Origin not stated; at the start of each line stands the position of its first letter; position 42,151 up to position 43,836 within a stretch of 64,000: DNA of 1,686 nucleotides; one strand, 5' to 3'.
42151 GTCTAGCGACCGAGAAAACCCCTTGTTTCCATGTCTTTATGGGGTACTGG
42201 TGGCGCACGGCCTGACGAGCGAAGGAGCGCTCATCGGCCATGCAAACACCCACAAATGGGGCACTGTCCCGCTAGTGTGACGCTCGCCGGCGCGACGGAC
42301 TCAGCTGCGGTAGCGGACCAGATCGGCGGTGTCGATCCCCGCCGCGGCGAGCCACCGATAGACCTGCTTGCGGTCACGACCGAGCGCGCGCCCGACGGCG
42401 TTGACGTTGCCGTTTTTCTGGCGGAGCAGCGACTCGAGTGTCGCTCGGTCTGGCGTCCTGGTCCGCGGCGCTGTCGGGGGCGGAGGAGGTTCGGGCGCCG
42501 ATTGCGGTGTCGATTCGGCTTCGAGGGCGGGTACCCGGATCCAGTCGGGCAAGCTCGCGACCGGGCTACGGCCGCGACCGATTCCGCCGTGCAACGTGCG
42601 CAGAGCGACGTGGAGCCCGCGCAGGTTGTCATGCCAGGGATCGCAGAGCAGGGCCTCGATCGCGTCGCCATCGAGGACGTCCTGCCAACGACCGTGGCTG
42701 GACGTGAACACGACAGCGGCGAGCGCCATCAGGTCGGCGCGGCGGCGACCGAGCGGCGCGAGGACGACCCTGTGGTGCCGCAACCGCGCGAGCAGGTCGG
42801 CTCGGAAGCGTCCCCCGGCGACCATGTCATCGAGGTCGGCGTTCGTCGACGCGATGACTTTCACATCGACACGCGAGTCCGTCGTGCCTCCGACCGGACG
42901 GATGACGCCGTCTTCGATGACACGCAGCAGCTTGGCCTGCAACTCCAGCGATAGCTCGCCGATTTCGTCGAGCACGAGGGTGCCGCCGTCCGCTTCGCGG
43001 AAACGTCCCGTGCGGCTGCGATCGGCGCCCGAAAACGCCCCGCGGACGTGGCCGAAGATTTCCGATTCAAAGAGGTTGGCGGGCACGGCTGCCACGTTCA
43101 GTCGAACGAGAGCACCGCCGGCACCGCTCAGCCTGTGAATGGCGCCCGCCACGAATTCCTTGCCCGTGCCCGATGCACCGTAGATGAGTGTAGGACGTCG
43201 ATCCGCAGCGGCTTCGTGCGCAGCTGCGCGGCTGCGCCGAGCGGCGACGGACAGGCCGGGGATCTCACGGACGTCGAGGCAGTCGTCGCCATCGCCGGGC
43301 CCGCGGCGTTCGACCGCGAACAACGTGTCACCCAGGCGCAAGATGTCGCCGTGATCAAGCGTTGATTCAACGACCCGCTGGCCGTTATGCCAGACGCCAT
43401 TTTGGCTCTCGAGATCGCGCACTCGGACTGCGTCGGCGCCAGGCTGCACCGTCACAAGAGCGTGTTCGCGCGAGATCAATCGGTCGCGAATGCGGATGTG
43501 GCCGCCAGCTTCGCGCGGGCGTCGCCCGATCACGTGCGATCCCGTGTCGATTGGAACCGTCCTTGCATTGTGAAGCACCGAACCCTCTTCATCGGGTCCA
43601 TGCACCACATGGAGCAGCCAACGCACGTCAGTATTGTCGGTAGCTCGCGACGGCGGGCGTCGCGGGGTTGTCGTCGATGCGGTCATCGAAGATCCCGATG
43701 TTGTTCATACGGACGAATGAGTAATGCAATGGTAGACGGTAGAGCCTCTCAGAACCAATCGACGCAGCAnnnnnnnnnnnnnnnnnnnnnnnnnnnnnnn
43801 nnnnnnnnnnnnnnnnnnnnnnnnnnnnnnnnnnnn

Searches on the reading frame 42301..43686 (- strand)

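Call 68: search_protein_families(library=pfam, proteins=[window:42301-43686:-], max_evalue=0.001)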
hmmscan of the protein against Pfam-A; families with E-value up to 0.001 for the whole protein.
window:42301-43686:- (461 aa): 5 families
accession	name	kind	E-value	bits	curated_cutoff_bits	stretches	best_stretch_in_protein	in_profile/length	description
PF00158.32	Sigma54_activat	-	2.1e-53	180.9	20.2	1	148-305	7-165/168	Sigma-54 interaction domain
PF14532.12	Sigma54_activ_2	-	7.7e-14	52.5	25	1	158-312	16-138/138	Sigma-54 interaction domain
PF00498.31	FHA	-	6.8e-13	49.3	20.7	1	52-119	2-67/67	FHA domain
PF16697.10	Yop-YscD_cpl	-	4.7e-10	40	33.2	1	39-127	7-92/94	Inner membrane component of T3SS, cytoplasmic domain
PF07728.20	AAA_5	-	5.9e-07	30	22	1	166-282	2-122/139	AAA domain (dynein-related subfamily)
